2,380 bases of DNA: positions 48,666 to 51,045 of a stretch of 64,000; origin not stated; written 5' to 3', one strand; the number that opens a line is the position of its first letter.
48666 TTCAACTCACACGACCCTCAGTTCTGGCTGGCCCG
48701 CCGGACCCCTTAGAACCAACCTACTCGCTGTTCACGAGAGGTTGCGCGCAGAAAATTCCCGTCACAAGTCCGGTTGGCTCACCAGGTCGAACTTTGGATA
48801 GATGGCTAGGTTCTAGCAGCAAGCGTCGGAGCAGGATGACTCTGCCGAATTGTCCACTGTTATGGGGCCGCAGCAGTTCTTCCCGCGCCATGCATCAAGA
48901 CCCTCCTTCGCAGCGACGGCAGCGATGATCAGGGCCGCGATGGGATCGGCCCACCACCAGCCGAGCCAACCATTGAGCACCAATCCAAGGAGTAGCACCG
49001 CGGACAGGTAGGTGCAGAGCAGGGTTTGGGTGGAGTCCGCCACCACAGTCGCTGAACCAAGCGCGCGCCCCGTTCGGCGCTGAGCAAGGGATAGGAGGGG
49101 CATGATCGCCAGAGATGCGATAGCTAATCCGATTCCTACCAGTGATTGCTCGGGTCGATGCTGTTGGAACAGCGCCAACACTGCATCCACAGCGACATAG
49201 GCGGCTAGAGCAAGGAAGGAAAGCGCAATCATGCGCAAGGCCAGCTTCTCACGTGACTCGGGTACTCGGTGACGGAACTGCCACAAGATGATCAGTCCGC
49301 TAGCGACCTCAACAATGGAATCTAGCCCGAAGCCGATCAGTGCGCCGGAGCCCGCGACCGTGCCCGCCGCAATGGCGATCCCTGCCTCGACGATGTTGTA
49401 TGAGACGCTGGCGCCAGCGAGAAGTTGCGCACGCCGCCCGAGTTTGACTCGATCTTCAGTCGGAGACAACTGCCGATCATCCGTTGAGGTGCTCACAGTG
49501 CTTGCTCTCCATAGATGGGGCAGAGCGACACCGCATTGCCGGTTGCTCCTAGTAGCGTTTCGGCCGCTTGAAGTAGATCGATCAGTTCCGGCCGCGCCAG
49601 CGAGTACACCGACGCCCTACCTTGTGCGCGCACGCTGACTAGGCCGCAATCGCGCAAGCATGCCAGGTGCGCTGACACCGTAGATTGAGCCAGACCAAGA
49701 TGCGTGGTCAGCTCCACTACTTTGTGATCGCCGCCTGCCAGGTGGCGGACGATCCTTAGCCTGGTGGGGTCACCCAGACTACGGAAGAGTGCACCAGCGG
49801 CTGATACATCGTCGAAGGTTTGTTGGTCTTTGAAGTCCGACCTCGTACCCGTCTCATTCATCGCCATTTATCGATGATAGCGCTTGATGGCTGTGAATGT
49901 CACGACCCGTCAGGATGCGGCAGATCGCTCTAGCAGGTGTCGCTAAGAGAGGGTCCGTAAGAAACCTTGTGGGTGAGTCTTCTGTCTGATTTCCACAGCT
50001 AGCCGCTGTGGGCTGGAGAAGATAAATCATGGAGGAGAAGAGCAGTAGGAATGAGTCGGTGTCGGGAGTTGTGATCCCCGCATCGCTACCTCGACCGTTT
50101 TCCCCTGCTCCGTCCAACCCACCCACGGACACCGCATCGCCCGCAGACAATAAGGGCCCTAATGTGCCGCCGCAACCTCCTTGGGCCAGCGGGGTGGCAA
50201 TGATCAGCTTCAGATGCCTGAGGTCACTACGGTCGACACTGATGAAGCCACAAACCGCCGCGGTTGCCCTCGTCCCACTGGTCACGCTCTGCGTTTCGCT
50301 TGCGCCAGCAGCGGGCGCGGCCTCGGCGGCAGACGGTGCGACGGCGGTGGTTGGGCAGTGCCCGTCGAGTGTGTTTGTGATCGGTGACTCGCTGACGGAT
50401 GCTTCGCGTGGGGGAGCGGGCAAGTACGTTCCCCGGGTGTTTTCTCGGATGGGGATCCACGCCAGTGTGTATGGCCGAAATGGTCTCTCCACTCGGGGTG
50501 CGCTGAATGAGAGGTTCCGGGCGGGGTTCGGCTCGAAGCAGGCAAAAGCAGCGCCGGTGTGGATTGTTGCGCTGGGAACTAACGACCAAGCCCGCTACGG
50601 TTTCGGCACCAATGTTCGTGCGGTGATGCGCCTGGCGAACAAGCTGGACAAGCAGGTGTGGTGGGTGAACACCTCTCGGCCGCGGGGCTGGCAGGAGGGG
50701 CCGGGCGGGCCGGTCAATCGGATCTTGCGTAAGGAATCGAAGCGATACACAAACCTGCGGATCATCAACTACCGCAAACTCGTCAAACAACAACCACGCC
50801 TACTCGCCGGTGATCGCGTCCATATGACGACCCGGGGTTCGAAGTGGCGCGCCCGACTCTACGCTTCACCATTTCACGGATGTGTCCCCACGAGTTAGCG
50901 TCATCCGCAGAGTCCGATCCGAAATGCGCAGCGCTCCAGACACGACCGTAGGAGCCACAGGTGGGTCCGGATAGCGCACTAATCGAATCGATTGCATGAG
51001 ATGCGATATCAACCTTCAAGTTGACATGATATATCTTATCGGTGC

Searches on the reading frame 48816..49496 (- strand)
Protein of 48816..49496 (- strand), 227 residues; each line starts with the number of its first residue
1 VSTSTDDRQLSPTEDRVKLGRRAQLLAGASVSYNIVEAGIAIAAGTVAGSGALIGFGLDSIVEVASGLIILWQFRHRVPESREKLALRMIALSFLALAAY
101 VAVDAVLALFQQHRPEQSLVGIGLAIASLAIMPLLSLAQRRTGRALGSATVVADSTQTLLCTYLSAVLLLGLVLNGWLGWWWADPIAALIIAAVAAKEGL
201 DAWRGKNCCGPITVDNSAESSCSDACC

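Call 9: search_protein_families(library=pfam, proteins=[window:48816-49496:-], max_evalue=0.01)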
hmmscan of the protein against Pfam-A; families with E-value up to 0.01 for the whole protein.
window:48816-49496:- (227 aa): 1 family
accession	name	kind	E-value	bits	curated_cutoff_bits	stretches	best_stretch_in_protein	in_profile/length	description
PF01545.26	Cation_efflux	-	2.5e-13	50.7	26.6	1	30-201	4-188/198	Cation efflux family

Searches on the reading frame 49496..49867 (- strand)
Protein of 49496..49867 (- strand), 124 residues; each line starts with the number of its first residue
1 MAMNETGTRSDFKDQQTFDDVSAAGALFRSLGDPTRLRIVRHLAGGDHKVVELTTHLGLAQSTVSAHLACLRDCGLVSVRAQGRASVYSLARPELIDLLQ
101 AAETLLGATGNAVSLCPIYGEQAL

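Call 9: search_protein_families(library=pfam, proteins=[window:49496-49867:-], max_evalue=0.01)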
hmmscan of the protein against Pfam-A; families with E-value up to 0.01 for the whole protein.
window:49496-49867:- (124 aa): 9 families
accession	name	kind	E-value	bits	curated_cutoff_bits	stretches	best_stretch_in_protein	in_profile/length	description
PF01022.26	HTH_5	-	3.8e-17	62.3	22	1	33-78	1-46/47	Bacterial regulatory protein, arsR family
PF12840.13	HTH_20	-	4.3e-08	33.4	27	1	31-80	1-51/51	Helix-turn-helix domain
PF09339.16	HTH_IclR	-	9.7e-06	25.7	22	1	37-78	6-49/52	IclR helix-turn-helix domain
PF12802.13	MarR_2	-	8.1e-05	23.1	27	1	34-82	5-58/61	MarR family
PF25213.1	HVO_A0261_N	-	0.00055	20.2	35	1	34-80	11-57/86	HVO_A0261 N-terminal domain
PF13518.12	HTH_28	-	0.0014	19.1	25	1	36-76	2-41/52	Helix-turn-helix domain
PF25212.1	HVO_A0114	-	0.0015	18.8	27.6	1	26-86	15-75/84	HVO_A0114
PF07848.18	PaaX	-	0.0035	18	24.8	1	50-91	26-67/70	PaaX-like protein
PF01978.25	TrmB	-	0.0081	16.4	25.6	0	46-94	21-68/68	Sugar-specific transcriptional regulator TrmB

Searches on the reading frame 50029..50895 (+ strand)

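Call 9: search_protein_families(library=pfam, proteins=[window:50029-50895:+], max_evalue=0.01)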
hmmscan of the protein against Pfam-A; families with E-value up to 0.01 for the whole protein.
window:50029-50895:+ (289 aa): 3 families
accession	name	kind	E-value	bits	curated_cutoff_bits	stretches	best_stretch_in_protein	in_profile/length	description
PF13472.12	Lipase_GDSL_2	-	2.2e-09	38.5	32.9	1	117-272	1-177/178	GDSL-like Lipase/Acylhydrolase family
PF17669.6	DUF5529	-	0.0016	18.8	25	1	10-86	48-120/185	Family of unknown function (DUF5529)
PF04311.20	DUF459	-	0.0057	16.5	27.2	0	115-190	2-75/197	Protein of unknown function (DUF459)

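Call 84: search_protein_families(library=ncbifam, proteins=[window:50029-50895:+], max_evalue=0.00001)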
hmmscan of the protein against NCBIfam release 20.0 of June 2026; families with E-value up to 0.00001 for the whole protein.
window:50029-50895:+ (289 aa): 0 families
